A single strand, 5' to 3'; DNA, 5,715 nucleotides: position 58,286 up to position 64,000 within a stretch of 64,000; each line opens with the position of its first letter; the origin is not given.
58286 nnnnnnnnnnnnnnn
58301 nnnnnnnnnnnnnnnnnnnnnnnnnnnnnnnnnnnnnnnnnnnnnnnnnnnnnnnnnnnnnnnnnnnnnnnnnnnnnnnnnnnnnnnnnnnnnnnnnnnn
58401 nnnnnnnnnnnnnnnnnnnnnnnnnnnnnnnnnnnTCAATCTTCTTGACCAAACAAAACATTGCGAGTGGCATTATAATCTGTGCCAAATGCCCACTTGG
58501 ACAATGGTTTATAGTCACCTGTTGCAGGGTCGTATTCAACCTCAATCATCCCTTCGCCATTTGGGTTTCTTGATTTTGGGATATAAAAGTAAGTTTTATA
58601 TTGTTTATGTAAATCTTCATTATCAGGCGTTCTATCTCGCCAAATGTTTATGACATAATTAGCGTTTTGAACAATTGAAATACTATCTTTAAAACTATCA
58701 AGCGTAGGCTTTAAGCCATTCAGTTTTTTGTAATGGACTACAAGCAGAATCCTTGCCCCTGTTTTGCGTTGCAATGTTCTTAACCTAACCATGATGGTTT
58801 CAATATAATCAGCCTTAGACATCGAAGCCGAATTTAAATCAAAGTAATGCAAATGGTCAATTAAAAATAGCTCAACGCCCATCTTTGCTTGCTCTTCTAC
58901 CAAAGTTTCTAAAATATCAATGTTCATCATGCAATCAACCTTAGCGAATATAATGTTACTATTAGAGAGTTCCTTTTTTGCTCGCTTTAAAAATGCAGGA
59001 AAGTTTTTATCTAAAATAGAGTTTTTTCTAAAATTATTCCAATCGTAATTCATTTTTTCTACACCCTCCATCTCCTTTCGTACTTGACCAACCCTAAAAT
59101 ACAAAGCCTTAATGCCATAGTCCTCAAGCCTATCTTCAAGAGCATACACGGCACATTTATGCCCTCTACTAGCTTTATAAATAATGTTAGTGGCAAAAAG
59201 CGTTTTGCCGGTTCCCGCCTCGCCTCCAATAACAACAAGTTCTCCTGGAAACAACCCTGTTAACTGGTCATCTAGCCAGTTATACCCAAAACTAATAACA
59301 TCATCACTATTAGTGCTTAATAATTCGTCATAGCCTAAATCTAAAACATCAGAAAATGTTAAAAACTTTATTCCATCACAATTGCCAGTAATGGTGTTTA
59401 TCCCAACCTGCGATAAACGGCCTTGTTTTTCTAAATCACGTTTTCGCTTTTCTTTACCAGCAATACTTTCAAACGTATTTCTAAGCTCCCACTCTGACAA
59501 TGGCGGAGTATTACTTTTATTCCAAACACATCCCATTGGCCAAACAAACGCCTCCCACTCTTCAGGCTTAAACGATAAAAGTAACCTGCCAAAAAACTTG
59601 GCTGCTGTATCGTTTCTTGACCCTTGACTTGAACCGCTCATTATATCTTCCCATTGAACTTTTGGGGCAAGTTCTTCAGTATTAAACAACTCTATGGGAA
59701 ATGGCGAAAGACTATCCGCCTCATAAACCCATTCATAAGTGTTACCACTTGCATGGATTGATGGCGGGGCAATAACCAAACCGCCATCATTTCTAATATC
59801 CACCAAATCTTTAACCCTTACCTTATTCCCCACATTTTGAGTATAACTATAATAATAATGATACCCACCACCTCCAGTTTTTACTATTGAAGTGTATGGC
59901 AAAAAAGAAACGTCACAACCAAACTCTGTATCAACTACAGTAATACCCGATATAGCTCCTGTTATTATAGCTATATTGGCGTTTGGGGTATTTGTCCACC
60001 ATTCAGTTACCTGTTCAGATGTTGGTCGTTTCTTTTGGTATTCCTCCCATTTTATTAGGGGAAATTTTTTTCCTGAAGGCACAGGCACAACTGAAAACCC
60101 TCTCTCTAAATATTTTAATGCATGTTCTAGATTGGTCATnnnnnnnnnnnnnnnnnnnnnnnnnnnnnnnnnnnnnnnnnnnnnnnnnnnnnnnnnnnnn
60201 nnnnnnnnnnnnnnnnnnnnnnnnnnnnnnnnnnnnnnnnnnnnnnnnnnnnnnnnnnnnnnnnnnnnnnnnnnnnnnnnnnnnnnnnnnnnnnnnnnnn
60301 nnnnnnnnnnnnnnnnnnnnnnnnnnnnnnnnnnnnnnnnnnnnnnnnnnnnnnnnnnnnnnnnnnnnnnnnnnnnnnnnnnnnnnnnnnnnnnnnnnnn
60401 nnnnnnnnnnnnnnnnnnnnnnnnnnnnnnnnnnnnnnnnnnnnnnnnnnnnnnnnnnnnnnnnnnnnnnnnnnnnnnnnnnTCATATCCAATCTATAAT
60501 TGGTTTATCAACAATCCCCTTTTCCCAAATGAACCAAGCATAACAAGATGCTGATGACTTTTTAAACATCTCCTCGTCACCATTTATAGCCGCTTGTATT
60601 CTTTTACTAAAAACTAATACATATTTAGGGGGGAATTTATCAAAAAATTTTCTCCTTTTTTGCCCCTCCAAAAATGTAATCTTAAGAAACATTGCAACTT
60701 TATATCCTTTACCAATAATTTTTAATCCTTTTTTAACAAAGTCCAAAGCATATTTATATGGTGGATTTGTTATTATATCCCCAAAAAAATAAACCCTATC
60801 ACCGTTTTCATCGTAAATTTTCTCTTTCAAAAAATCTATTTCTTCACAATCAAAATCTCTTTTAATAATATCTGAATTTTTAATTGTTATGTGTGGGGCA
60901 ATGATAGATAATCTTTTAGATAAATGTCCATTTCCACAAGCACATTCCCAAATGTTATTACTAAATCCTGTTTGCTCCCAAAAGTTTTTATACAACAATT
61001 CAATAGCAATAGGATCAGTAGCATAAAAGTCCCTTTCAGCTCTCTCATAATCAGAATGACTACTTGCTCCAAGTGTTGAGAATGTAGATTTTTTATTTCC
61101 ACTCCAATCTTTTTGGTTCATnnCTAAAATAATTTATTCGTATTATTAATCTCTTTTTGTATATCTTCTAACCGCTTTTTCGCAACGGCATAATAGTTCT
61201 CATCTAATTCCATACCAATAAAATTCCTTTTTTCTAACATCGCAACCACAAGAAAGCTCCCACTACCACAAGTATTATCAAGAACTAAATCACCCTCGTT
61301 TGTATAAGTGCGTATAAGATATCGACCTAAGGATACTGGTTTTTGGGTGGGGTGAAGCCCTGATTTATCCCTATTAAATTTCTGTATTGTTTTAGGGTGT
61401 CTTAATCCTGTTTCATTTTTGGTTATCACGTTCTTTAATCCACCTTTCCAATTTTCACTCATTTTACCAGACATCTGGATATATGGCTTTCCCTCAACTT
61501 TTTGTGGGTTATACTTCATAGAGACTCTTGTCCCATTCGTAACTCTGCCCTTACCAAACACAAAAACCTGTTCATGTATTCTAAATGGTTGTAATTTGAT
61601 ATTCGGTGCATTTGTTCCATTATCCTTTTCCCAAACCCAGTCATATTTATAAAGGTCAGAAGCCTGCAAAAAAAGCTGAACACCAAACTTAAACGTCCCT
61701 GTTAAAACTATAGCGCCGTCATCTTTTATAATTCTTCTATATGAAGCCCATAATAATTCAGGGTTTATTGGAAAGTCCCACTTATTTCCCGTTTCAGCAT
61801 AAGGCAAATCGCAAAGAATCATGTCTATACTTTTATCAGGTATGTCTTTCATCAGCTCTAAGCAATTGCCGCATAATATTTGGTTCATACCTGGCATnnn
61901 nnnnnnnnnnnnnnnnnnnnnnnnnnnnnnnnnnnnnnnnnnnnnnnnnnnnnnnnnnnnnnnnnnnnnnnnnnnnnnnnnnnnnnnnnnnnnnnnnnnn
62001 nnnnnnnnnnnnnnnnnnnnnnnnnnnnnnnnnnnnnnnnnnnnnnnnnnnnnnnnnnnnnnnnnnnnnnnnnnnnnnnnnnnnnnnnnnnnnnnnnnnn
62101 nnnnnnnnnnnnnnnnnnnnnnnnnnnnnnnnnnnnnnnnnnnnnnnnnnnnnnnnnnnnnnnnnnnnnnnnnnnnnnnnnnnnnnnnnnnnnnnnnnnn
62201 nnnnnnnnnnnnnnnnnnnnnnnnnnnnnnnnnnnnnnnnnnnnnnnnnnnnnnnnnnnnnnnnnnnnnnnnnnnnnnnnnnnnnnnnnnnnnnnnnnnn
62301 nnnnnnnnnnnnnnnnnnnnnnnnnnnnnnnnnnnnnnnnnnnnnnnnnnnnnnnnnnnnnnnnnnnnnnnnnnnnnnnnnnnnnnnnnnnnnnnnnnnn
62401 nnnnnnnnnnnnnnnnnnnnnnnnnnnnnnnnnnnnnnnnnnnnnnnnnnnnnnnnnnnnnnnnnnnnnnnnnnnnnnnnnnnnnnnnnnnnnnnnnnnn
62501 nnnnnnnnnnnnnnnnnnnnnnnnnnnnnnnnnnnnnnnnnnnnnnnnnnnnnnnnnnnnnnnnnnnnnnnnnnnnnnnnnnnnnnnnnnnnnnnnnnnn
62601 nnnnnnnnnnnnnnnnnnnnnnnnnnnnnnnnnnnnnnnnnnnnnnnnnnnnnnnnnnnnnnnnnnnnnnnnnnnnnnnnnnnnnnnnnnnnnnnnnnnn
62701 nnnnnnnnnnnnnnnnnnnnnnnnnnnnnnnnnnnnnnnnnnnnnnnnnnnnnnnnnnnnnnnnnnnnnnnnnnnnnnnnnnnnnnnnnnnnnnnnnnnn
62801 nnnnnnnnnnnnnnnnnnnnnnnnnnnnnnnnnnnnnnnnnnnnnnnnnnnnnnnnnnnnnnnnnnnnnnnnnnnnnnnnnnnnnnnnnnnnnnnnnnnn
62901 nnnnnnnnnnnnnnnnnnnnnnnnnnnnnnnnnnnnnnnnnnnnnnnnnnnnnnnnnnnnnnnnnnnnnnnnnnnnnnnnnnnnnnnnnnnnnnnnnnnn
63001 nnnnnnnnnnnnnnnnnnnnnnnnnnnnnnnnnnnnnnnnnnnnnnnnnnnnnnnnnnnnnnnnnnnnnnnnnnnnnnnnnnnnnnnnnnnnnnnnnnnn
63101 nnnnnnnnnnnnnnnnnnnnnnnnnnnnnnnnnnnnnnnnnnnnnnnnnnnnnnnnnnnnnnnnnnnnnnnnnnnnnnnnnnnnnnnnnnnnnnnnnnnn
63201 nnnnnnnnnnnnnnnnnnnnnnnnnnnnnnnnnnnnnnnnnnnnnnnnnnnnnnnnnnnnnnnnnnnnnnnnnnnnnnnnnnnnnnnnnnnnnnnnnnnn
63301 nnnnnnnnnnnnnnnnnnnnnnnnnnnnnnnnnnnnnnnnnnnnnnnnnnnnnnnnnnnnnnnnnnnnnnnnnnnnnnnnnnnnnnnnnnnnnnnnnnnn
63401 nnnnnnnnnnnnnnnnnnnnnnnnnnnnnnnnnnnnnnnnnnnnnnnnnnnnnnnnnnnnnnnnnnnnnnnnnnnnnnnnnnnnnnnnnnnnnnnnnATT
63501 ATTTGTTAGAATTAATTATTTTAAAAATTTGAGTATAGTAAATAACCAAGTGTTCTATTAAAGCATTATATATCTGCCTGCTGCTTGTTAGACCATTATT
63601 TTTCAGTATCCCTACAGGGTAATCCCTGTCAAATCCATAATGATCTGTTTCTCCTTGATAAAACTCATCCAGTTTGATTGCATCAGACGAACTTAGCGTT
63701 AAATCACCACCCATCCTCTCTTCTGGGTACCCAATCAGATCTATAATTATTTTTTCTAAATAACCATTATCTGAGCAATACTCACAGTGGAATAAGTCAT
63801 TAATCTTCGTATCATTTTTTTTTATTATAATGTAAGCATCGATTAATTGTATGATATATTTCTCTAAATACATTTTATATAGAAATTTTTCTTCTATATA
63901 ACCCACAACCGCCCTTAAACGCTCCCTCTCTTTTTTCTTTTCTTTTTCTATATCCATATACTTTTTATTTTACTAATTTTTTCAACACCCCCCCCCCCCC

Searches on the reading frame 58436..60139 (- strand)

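Call 42: search_protein_families(library=pfam, proteins=[window:58436-60139:-])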
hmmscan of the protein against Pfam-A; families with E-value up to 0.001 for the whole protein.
window:58436-60139:- (567 aa): 6 families
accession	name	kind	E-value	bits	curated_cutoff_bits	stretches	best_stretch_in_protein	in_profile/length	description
PF09250.16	Prim-Pol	-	1.1e-28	101.1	22.8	1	7-148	1-156/158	Bifunctional DNA primase/polymerase, N-terminal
PF03796.21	DnaB_C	-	4e-20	72.7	27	1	282-538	2-248/255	DnaB-like helicase C terminal domain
PF13481.12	AAA_25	-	5.2e-07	29.9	27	1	294-474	27-194/195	AAA domain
PF06745.19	ATPase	-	5.1e-06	26.5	26.6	1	288-373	7-80/231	KaiC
PF08708.16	PriCT_1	-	1.5e-05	24.9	21.1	1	171-230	9-65/67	Primase C terminal 1 (PriCT-1)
PF07088.17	GvpD_P-loop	-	0.00023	21.6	24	1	298-476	9-162/189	GvpD gas vesicle protein, P-loop domain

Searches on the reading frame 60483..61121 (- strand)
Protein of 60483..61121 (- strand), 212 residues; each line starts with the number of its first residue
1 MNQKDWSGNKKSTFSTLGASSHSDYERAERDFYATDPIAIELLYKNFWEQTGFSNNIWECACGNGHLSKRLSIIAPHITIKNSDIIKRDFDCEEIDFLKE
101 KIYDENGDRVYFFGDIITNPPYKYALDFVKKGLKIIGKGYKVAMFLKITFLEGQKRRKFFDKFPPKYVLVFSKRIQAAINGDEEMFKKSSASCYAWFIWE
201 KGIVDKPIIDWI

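Call 79: search_protein_families(library=phrogs, proteins=[window:60483-61121:-], max_evalue=0.001)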
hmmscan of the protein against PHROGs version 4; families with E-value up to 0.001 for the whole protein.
window:60483-61121:- (212 aa): 2 families
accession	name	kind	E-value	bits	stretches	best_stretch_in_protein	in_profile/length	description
phrog_799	-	other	4e-53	182.2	1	3-212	185-379/458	DNA methyltransferase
phrog_5172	-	unknown function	0.00062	19.6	1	27-173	17-154/377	-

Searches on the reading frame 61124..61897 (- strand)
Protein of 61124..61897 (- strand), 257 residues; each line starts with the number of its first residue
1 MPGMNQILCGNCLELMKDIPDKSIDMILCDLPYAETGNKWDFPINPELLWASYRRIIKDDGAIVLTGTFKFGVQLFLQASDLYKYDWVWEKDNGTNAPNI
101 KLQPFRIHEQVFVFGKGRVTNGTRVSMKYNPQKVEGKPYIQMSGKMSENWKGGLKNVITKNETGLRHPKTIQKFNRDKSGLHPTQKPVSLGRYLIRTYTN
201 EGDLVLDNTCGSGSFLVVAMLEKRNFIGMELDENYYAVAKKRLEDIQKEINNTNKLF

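Call 79: search_protein_families(library=phrogs, proteins=[window:61124-61897:-], max_evalue=0.001)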
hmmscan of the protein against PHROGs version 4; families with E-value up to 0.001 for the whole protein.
window:61124-61897:- (257 aa): 14 families
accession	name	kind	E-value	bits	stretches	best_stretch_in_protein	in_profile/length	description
phrog_67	-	other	2e-66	226.5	1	3-252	122-352/743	DNA methyltransferase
phrog_12862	-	unknown function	1.9e-36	126.2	1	6-133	4-123/149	-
phrog_18293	-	other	1.5e-30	106.6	1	161-253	24-116/119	methyltransferase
phrog_3008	-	other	1.6e-23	84.3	1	172-249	140-217/244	DNA methyltransferase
phrog_498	-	other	1.1e-21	78.1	1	88-250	302-427/633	DNA methyltransferase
phrog_23148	-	unknown function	1.1e-13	52.6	1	166-247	70-150/165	-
phrog_6025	-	other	1e-11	45.8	1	6-94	13-113/192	DNA methyltransferase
phrog_23085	-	unknown function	1.8e-11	44.9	1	169-248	26-110/138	-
phrog_6952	-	other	1.2e-09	39.2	1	180-247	112-179/181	DNA methyltransferase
phrog_8769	-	other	2.4e-09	37.9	1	192-252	2-61/71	methyltransferase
phrog_18146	-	other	1.2e-07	32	1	187-253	54-122/452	DNA methyltransferase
phrog_16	-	DNA, RNA and nucleotide metabolism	2.2e-07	30.5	1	193-257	859-922/986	DNA helicase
phrog_23224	-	other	8.2e-05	23.1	0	179-249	228-298/305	DNA methyltransferase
phrog_12517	-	unknown function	8.3e-05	22.9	0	189-253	93-157/316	-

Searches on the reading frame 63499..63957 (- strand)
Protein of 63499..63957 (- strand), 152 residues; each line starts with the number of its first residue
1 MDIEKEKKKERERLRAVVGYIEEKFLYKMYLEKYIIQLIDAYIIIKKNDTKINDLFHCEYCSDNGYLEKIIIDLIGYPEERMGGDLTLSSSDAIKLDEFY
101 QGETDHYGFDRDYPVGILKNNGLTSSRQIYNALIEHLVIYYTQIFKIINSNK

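Call 85: find_encoding_contigs(protein=window:63499-63957:-, flank=10000, max_places=4)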
Protein window:63499-63957:- (152 aa): 22 contigs read that carry it; 3 places shown.
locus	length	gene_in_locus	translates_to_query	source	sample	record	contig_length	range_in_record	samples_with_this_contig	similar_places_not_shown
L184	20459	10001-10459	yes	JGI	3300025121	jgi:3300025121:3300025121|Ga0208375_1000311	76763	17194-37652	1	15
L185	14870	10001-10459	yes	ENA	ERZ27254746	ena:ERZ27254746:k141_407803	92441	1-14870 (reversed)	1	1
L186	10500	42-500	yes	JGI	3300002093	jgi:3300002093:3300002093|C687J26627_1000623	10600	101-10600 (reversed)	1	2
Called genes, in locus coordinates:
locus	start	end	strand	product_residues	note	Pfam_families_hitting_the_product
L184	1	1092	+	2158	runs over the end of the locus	PF02767:DNA_pol3_beta_2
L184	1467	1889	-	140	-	-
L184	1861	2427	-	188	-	PF01327:Pep_deformylase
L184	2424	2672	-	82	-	-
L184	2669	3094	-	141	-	-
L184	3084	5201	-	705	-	PF02463:SMC_N, PF13476:AAA_23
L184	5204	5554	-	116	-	-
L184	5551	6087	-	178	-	PF02075:RuvC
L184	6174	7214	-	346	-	PF00149:Metallophos, PF12850:Metallophos_2 (weak)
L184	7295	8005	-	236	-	-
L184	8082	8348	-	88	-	-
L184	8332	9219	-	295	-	PF00535:Glycos_transf_2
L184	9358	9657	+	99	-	PF18903:DUF5659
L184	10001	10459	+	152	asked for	-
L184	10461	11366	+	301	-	-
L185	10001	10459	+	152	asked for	-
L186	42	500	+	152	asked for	-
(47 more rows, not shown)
